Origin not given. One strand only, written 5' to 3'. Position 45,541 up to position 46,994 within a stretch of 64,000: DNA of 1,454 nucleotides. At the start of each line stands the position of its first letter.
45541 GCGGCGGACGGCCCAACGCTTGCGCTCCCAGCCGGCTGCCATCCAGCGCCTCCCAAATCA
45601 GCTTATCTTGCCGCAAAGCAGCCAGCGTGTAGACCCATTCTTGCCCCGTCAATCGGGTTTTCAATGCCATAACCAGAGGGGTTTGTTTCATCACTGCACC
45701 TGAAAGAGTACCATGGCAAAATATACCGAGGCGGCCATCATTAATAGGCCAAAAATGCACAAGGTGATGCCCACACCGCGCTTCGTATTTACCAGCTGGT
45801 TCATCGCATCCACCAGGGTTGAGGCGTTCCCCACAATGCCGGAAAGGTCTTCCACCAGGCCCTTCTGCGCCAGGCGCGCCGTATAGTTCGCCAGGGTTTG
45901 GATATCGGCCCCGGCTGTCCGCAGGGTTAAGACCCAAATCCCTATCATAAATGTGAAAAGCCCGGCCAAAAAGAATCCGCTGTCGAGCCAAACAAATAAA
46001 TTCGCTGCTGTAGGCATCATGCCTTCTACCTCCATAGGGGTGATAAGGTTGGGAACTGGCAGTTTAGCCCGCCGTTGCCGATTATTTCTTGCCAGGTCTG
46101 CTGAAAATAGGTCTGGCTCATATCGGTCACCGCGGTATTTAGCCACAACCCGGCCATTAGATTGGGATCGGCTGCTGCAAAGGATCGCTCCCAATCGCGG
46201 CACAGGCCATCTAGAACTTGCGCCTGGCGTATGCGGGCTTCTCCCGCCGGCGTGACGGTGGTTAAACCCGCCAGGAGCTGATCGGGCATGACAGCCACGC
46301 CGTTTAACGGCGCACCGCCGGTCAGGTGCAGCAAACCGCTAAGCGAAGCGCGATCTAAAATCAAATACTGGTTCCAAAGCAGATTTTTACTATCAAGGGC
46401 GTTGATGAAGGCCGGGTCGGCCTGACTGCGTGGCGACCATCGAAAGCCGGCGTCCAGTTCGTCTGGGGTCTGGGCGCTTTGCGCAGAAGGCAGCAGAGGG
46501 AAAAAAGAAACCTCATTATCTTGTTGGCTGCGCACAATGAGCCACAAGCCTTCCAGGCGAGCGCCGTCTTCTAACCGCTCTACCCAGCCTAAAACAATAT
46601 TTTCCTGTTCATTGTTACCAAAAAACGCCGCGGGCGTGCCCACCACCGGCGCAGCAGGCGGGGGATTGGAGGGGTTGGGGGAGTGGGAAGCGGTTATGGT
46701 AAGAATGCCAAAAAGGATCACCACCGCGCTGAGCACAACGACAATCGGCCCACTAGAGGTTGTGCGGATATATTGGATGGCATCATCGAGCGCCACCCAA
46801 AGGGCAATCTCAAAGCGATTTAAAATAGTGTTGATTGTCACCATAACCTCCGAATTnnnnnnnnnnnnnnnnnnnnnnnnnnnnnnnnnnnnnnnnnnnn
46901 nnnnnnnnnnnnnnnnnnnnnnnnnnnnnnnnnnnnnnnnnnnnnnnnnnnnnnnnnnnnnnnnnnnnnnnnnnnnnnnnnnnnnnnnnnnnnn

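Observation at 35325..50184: ftsZ sits in a tightly packed 8-gene operon of uncharacterised proteins instead of a ftsQ-ftsA-ftsZ/dcw neighbourhood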

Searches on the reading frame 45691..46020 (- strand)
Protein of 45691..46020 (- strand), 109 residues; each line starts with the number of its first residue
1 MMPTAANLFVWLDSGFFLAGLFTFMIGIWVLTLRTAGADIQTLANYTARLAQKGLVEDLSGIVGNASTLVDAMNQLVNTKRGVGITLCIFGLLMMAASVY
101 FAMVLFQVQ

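Call 5: search_protein_families(library=pfam, proteins=[window:45691-46020:-], max_evalue=0.01)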
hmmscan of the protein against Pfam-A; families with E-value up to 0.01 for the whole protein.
window:45691-46020:- (109 aa): 0 families

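Call 6: search_protein_families(library=ncbifam, proteins=[window:45691-46020:-], max_evalue=0.01)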
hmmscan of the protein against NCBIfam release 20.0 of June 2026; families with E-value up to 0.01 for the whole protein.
window:45691-46020:- (109 aa): 0 families

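Call 23: find_related_loci(query=A1, collection=metagenome_contigs, flank=10000)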
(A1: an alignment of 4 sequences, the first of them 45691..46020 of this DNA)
Query A1 (109 aa) in metagenome_contigs; peptide patterns used: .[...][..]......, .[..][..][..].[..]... (x = any residue, [..] = any of these).
564 stretches matched a pattern; 207 encode a relative of the query (tblastn E <= 1e-3); the best 80 are kept; 80 distinct loci.
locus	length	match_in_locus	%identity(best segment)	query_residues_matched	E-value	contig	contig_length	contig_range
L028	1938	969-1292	53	2-109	6e-34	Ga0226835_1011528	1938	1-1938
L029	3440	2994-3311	56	4-109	1e-32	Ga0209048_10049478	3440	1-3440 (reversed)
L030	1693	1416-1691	59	16-107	3e-31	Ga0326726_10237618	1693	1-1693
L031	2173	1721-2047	49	1-109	2e-30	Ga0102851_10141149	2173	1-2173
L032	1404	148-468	55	2-108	2e-30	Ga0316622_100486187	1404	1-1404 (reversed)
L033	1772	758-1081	51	2-109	1e-29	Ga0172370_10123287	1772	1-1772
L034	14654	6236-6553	48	4-109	2e-29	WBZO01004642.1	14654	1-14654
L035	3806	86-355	57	17-106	9e-29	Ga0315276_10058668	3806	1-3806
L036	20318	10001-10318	48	4-109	3e-28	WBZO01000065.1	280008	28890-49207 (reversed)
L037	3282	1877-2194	48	4-109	3e-28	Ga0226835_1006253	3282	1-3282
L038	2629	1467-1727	54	23-109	3e-28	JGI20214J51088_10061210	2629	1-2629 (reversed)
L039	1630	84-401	49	4-109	9e-28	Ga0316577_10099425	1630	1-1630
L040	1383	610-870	54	23-109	8e-28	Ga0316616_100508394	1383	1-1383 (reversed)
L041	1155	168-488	50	2-108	7e-28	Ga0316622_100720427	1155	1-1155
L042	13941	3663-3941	52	16-109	4e-27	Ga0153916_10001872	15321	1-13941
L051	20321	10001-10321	47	1-106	8e-26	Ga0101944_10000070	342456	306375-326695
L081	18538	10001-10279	48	7-98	5e-24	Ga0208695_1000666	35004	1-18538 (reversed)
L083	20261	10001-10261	51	17-103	9e-24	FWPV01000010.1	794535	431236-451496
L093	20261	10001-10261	52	17-103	3e-23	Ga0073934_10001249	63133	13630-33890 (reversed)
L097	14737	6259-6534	41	9-101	6e-23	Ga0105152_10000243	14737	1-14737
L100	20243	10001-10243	54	20-101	6e-23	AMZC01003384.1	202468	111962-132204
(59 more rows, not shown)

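Call 26: search_protein_families(library=pfam, proteins=[L083:5343-6743:+, L083:6750-8720:+, L083:8702-9874:+, L100:4058-6196:+, L100:6175-7965:+, L100:7969-9789:+, L083:18601-20259:+, L083:15754-18471:+, L083:3845-5236:-], max_evalue=0.001)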
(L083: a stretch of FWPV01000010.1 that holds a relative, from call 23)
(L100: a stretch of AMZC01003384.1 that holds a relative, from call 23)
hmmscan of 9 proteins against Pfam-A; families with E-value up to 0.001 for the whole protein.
L083:5343-6743:+ (466 aa): 3 families
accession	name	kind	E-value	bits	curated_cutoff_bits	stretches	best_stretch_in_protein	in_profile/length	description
PF04552.19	Sigma54_DBD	-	3.3e-34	118.4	22.8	1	319-462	4-159/160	Sigma-54, DNA binding domain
PF04963.19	Sigma54_CBD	-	3e-28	99.3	22.9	1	107-276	7-161/185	Sigma-54 factor, core binding domain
PF08461.16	HTH_12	-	1.5e-06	28.5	21.4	0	416-447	5-36/66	Ribonuclease R winged-helix domain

L083:6750-8720:+ (656 aa): 6 families
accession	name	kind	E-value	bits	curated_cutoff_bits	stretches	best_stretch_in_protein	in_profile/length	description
PF02518.31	HATPase_c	-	4.4e-25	88.7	26.4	1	536-645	1-109/111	Histidine kinase-, DNA gyrase B-, and HSP90-like ATPase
PF13426.13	PAS_9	-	2.7e-15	56.9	27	1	312-412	2-103/103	PAS domain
PF00989.32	PAS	-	7.4e-14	52.2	22.6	1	305-410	5-113/113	PAS fold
PF13188.13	PAS_8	-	5.9e-09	35.9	21.8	0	305-347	5-44/65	PAS domain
PF08448.16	PAS_4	-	2.5e-08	34.6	23.1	1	310-414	4-109/110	PAS fold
PF00512.31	HisKA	-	6.3e-07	29.8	26.9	1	429-490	2-62/66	His Kinase A (phospho-acceptor) domain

L083:8702-9874:+ (390 aa): 9 families
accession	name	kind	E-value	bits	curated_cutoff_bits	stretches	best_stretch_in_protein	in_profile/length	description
PF00158.32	Sigma54_activat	-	2.3e-69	232.9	20.2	1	141-307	1-167/168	Sigma-54 interaction domain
PF25601.1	AAA_lid_14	-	9.8e-26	89.8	27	1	313-387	1-75/87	AAA+ ATPase lid domain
PF00072.30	Response_reg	-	1.1e-25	90.4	30.2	1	5-114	1-110/111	Response regulator receiver domain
PF14532.12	Sigma54_activ_2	-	2.1e-22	80.3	25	1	143-312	2-138/138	Sigma-54 interaction domain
PF07728.20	AAA_5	-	3.1e-07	30.9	22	1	165-285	2-125/139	AAA domain (dynein-related subfamily)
PF07724.20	AAA_2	-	4e-06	27.4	27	1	162-294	3-136/166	AAA domain (Cdc48 subfamily)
PF01078.27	Mg_chelatase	-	8.3e-06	25.8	20.3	1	158-282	18-157/207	Magnesium chelatase, subunit ChlI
PF00493.29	MCM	-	1.6e-05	24.5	23.3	1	156-294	51-184/224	MCM P-loop domain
PF00004.35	AAA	-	0.00022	22.1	21.2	1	165-289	1-114/131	ATPase family associated with various cellular activities (AAA)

L100:4058-6196:+ (712 aa): 11 families
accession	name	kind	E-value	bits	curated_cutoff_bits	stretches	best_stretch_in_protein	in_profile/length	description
PF16921.10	Tex_YqgF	-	6e-54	182.3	27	1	315-439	1-126/126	Tex protein YqgF-like domain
PF12836.13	HHH_3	-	1.1e-30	106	27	1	479-543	1-65/65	Helix-hairpin-helix motif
PF09371.15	Tex_N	-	1.7e-28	98.5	32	1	2-75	2-75/75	Tex-like protein N-terminal domain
PF22706.1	Tex_central_region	-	6.2e-22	78.9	27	1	139-299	8-178/178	Tex central region-like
PF17674.7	HHH_9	-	2e-17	64.2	23.1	1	550-624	2-70/70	HHH domain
PF00575.29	S1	-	1.5e-13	51.3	22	1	643-706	3-72/74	S1 RNA binding domain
PF14635.12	HHH_7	-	2.6e-09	37.8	27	1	453-544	6-103/104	Helix-hairpin-helix motif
PF00633.29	HHH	-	3.5e-07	30.2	24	0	517-533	6-22/30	Helix-hairpin-helix motif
PF03934.19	T2SSK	-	0.00013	22.7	24.2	1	484-532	1-49/63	Type II secretion system (T2SS), protein K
PF14520.12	HHH_5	-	0.00073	20.4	27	0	494-536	4-49/57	Helix-hairpin-helix domain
PF14639.11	YqgF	-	0.00088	19.5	35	0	332-446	25-147/150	Holliday-junction resolvase-like of SPT6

L100:6175-7965:+ (596 aa): 4 families
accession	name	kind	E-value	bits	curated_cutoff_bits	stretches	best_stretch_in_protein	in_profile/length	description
PF00005.33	ABC_tran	-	9.7e-35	120.6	25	1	378-527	1-137/137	ABC transporter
PF00664.28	ABC_membrane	-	6.8e-26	92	28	1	46-303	3-263/274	ABC transporter transmembrane region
PF02463.25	SMC_N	-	0.00011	22.2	40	0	419-569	111-211/220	RecF/RecN/SMC N terminal domain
PF13476.12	AAA_23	-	0.00064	20.8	27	0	379-408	13-39/201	AAA domain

L100:7969-9789:+ (606 aa): 3 families
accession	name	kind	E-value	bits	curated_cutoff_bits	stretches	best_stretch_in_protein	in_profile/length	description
PF00664.28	ABC_membrane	-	2.4e-30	106.6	28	1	38-299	2-267/274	ABC transporter transmembrane region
PF00005.33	ABC_tran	-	4.9e-30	105.4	25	1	367-516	1-137/137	ABC transporter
PF02463.25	SMC_N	-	1.7e-05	24.8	40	0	408-558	111-211/220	RecF/RecN/SMC N terminal domain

L083:18601-20259:+ (553 aa): 1 family
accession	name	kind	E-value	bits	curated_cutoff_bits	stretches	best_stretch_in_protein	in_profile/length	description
PF01411.24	tRNA-synt_2c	-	3.2e-174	581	30.3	1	38-553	1-493/552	tRNA synthetases class II (A)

L083:15754-18471:+ (905 aa): 3 families
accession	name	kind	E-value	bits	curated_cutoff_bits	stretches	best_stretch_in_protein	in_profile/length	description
PF14559.12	TPR_19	-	9e-09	36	25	1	52-102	17-67/68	Tetratricopeptide repeat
PF13428.12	TPR_14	-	1e-07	32.3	23.5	0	65-103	6-44/44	Tetratricopeptide repeat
PF13431.12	TPR_17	-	0.00084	19.9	24.4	0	84-112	3-25/34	Tetratricopeptide repeat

L083:3845-5236:- (463 aa): 9 families
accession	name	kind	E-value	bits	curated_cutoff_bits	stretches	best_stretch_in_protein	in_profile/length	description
PF01134.28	GIDA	-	7.8e-91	305.5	22.1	1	9-385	1-390/391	Glucose inhibited division protein A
PF01266.30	DAO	-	5.5e-09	36.5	27.9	1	10-132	2-129/353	FAD dependent oxidoreductase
PF12831.13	FAD_oxidored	-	1.5e-07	31.5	27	1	9-125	1-108/416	FAD dependent oxidoreductase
PF13450.12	NAD_binding_8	-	4.7e-07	30.4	21.9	1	12-41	1-30/68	NAD(P)-binding Rossmann-like domain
PF07992.20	Pyr_redox_2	-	1.6e-06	28.2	26.1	1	9-59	2-48/291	Pyridine nucleotide-disulphide oxidoreductase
PF00890.30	FAD_binding_2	-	1.6e-06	28.1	20.4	1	10-57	2-49/414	FAD binding domain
PF03486.20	HI0933_like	-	1.8e-06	28.1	50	1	9-43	2-36/244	HI0933-like protein Rossmann domain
PF00070.33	Pyr_redox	-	1.7e-05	25.7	22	1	10-42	2-34/82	Pyridine nucleotide-disulphide oxidoreductase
PF01262.27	AlaDh_PNT_C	-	2.3e-05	24.4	23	1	9-44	30-65/214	Alanine dehydrogenase/PNT, C-terminal domain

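Call 57: search_protein_families(library=pfam, proteins=[L093:7813-8979:+, L051:7916-9073:+], max_evalue=1)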
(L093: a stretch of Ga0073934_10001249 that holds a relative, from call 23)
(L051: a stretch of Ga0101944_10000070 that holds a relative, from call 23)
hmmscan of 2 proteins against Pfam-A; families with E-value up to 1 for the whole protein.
L093:7813-8979:+ (388 aa): 1 family
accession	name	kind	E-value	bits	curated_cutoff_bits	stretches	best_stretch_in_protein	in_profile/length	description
PF02449.21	Glyco_hydro_42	-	0.3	10.8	21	1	70-122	23-77/376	Beta-galactosidase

L051:7916-9073:+ (385 aa): 0 families

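Call 114: search_protein_families(library=padloc, proteins=[window:45691-46020:-], max_evalue=0.001)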
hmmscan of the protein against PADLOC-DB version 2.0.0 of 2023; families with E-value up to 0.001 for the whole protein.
window:45691-46020:- (109 aa): 0 families

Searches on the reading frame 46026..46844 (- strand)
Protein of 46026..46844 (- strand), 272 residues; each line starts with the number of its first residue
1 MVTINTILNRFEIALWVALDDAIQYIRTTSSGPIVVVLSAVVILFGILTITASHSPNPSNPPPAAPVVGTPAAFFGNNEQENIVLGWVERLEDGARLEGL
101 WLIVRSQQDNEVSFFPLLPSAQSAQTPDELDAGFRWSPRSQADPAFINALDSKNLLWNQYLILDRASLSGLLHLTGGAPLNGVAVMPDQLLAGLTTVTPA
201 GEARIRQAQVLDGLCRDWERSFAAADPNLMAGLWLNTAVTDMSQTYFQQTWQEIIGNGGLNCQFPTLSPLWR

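Call 5: search_protein_families(library=pfam, proteins=[window:46026-46844:-], max_evalue=0.01)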
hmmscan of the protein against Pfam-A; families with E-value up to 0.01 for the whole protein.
window:46026-46844:- (272 aa): 0 families

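Call 6: search_protein_families(library=ncbifam, proteins=[window:46026-46844:-], max_evalue=0.01)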
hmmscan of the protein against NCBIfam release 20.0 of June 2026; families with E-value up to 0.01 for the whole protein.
window:46026-46844:- (272 aa): 0 families

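Call 42: find_homologous_proteins(query=window:46026-46844:-)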
Query window:46026-46844:- (272 aa): 1 proteins with E <= 0.001 among 2905 candidates.
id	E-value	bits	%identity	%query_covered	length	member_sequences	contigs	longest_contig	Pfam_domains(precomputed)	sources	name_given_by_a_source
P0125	1.7e-177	606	100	100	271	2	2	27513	-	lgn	-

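Call 45: search_protein_families(library=pfam, alignment_id=A5, max_evalue=1)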
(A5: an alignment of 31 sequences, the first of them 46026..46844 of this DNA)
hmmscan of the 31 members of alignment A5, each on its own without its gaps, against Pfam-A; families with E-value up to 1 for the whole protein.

A. member 1, window:46026-46844:- (272 aa): 0 families

B. families by the number of members that match (of 31 scanned): 16 families
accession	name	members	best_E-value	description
PF15582.11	Imm65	2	0.013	Immunity protein 65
PF03816.19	LytR_cpsA_psr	2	0.12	LytR_cpsA_psr family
PF03597.20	FixS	1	0.0039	Cytochrome oxidase maturation protein cbb3-type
PF15036.11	IL34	1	0.016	Interleukin 34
PF20082.4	DUF6476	1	0.039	Family of unknown function (DUF6476)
PF00404.24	Dockerin_1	1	0.06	Dockerin type I domain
PF20712.2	CyanoTRADDas_TM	1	0.1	Cyanobacterial TRADD-N associated 2-Transmembrane domain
PF20291.3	MC5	1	0.13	ABC-three component (ABC-3C) system Middle Component 5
PF12693.12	GspL_C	1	0.14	GspL periplasmic domain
PF10916.13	DUF2712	1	0.22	Protein of unknown function (DUF2712)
PF14108.11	ABA4-like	1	0.23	ABA DEFICIENT 4-like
PF25323.1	6TM_PilS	1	0.25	PilS-like transmembrane domain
PF15873.10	DUF4730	1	0.25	Domain of unknown function (DUF4730)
PF24524.1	DUF7596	1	0.28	Domain of unknown function (DUF7596)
PF12141.13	BMT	1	0.29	Beta-mannosyltransferases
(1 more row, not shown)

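Call 46: search_solved_structures(query=A5, max_evalue=10)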
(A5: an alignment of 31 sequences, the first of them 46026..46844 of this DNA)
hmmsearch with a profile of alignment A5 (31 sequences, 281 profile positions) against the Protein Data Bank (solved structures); distinct sequences matched with E-value up to 10: 2.
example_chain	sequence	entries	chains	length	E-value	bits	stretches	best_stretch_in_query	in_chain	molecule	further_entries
9nen_A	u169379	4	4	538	0.36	13.2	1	215-277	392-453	RNA-binding protein RO60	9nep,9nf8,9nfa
3qfi_A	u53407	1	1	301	0.68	12.3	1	165-262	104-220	Transcriptional regulator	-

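Call 47: find_homologous_proteins(query=A5, max_evalue=0.00001)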
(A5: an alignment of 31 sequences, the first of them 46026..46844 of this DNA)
Query A5 (31 sequences) (272 aa, profile of the alignment): 13 proteins with E <= 0.00001 among 8000 candidates.
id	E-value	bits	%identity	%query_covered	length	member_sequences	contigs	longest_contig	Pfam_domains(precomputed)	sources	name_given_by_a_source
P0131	1.8e-72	262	22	76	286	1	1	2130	-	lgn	-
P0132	2.5e-71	258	24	71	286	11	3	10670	-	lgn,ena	-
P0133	1.1e-70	256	26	76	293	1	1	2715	-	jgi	-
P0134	2.3e-70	255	21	71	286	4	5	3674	-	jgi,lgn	-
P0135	3.2e-70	255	22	78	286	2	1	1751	-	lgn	-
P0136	1.0e-69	253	23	81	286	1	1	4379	-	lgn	-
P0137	1.1e-69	253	22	81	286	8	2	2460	-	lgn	-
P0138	8.1e-69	250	24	76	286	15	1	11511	-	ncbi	-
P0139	1.9e-68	249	28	70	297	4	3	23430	-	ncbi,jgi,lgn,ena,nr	ncbi:MAG TPA: hypothetical protein VJL34_13560 [Anaerolineales bacterium]|nr:hypothetical protein [A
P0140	2.2e-66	242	23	71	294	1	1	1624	-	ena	-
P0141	2.8e-66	242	26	79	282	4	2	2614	-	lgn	-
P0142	4.7e-60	221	26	64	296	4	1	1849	-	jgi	-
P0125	6.5e-59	217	100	100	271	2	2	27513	-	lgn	-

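Call 69: predict_structure(alignment_id=A6)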
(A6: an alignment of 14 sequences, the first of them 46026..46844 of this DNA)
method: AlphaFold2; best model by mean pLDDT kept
length: 272 residues; sequences in the alignment: 14
mean_pLDDT: 34.0   pTM: 0.31
mean pLDDT of the five models: 34.0, 33.5, 32.6, 32.3, 32.1
residues with pLDDT >= 90: 0; 70-90: 0; 50-70: 2; < 50: 270
segments of 3 or more residues with pLDDT < 50: 1-206, 211-272
pLDDT, mean of each block of 10 residues (from residue 1): 29 31 30 24 22 23 26 28 37 34 39 39 38 42 45 42 44 42 32 39 47 45 34 27 31 28 23 22
secondary structure, 60 per line:
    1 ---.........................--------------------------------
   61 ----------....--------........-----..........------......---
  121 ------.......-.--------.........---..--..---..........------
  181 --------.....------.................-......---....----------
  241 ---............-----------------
elements in order: H4-28 H71-74 E83-90 E96-105 E112-117 H127-133 H144-152 H165-174 H189-193 H200-216 H218-223 H227-230 H244-255

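Call 114: search_protein_families(library=padloc, proteins=[window:46026-46844:-], max_evalue=0.001)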
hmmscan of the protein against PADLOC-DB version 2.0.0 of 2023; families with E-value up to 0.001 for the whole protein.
window:46026-46844:- (272 aa): 0 families
